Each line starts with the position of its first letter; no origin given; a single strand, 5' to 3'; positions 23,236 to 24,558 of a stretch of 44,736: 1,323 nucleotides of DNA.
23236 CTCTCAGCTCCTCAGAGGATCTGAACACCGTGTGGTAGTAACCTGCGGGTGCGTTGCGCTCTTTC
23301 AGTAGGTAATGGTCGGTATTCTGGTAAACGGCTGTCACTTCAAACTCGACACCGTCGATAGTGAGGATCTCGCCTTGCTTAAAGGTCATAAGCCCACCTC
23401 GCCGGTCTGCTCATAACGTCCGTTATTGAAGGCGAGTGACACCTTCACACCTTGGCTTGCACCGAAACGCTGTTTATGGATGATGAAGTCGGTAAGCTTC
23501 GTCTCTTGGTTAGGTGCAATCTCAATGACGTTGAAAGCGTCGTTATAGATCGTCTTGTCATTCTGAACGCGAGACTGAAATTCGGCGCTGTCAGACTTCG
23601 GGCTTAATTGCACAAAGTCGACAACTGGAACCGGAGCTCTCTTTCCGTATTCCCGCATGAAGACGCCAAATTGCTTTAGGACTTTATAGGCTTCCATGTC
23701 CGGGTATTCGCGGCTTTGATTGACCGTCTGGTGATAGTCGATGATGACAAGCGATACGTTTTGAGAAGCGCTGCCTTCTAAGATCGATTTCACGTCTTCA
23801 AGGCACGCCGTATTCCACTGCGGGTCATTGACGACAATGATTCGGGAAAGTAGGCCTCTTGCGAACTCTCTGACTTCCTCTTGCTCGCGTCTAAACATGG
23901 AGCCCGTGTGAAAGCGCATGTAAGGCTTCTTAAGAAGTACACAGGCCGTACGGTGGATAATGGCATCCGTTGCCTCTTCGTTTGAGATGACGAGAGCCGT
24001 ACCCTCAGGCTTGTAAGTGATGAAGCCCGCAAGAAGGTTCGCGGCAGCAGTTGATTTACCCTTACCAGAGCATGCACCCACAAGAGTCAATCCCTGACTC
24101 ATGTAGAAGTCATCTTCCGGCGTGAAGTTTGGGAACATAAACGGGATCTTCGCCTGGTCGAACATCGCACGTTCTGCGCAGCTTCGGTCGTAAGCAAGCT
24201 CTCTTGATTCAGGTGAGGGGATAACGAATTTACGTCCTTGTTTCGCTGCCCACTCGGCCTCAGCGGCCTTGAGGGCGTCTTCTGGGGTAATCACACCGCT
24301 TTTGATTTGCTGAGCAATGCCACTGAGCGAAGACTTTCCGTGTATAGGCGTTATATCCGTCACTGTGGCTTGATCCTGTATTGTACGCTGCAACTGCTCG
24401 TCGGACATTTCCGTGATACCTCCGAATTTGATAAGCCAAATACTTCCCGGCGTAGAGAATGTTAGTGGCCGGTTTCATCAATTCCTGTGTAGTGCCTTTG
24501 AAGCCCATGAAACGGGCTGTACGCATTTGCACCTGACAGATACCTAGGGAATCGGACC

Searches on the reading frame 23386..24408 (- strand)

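Call 44: search_protein_families(library=pfam, proteins=[window:23386-24408:-], max_evalue=0.01)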
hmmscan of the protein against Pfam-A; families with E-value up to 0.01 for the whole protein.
window:23386-24408:- (340 aa): 3 families
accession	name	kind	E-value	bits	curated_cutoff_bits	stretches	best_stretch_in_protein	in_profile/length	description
PF03796.21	DnaB_C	-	2.1e-13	50.7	27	1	105-328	19-249/255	DnaB-like helicase C terminal domain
PF13481.12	AAA_25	-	0.00017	21.7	27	1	104-255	32-181/195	AAA domain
PF13401.12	AAA_22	-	0.0053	17.5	27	0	104-222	4-120/130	AAA domain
